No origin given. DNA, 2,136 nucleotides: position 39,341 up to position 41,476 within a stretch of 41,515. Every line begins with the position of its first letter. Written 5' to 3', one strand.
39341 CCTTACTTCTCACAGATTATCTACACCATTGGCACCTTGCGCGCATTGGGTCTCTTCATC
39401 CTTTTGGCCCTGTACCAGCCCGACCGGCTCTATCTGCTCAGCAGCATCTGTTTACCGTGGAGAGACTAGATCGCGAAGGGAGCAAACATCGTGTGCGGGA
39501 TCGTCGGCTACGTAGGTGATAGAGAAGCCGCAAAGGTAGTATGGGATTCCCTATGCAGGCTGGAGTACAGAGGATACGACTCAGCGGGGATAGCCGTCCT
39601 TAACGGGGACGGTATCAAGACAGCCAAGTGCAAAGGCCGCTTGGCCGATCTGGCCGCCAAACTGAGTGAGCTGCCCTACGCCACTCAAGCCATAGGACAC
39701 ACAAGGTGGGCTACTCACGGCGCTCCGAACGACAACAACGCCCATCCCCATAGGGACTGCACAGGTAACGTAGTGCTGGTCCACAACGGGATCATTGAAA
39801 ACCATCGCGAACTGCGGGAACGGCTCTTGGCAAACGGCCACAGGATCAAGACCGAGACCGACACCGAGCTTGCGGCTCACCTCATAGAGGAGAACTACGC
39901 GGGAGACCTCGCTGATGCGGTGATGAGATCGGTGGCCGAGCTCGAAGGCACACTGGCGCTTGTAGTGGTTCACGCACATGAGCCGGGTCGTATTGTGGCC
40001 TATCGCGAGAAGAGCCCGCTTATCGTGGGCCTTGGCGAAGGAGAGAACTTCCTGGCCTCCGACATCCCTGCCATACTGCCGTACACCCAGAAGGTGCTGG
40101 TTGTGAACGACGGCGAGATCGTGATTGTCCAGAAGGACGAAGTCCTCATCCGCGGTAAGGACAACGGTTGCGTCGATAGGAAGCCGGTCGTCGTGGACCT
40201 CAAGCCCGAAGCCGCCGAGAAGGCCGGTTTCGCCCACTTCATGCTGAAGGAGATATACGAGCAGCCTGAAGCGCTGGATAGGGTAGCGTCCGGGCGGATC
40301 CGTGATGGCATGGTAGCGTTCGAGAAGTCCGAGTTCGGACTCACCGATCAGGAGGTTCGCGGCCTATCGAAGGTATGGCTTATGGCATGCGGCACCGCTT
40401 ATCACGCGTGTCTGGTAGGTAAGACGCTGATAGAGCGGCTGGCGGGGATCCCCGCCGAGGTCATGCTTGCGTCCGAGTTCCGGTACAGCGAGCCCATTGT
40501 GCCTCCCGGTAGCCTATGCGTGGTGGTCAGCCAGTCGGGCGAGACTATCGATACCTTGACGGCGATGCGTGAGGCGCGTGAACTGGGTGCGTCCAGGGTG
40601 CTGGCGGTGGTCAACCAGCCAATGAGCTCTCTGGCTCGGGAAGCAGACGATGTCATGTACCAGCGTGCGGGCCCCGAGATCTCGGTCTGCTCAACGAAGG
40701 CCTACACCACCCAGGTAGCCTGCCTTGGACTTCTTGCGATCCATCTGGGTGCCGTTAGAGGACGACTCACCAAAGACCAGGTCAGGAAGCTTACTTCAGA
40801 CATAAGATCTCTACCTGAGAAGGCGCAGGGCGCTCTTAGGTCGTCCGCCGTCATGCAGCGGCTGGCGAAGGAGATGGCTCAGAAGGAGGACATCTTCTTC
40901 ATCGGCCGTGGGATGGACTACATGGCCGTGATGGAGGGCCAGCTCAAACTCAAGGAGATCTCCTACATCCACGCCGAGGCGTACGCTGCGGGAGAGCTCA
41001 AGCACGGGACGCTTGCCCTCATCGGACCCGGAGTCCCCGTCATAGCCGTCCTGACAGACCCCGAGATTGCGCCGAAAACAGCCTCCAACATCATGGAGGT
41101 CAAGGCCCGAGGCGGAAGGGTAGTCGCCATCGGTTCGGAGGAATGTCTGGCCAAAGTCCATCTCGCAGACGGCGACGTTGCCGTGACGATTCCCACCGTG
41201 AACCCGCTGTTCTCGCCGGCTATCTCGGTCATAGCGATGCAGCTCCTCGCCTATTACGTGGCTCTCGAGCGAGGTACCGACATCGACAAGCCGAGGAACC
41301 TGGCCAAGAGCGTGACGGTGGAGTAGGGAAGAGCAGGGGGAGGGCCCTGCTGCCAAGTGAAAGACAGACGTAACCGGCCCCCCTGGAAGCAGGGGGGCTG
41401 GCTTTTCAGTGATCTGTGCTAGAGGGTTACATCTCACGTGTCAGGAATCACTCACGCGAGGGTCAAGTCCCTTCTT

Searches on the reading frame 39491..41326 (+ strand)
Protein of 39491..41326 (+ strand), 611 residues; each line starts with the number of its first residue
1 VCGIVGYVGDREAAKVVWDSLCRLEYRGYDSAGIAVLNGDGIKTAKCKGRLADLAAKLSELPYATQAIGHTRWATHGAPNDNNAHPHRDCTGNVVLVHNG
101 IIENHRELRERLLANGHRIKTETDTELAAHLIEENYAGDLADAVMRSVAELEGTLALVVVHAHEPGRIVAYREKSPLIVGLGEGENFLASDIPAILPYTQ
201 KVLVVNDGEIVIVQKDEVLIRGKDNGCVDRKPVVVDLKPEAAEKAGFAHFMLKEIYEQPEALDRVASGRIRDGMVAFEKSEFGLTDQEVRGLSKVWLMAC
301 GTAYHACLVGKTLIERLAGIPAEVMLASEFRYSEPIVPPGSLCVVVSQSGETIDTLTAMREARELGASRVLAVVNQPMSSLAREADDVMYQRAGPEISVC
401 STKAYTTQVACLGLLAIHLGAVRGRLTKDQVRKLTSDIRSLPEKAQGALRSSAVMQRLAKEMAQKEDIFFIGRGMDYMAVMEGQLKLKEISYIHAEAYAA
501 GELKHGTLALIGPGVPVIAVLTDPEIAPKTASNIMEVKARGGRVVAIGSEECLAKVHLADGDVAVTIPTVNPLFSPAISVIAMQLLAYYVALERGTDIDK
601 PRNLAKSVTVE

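Call 51: find_encoding_contigs(protein=window:39491-41326:+, flank=10000, max_places=4)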
Protein window:39491-41326:+ (611 aa): no gene with exactly this product is on record in the collection.

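Call 54: find_encoding_contigs(protein=window:39491-41323:+, flank=10000, max_places=4)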
Protein seq(611 aa) (611 aa): no gene with exactly this product is on record in the collection.
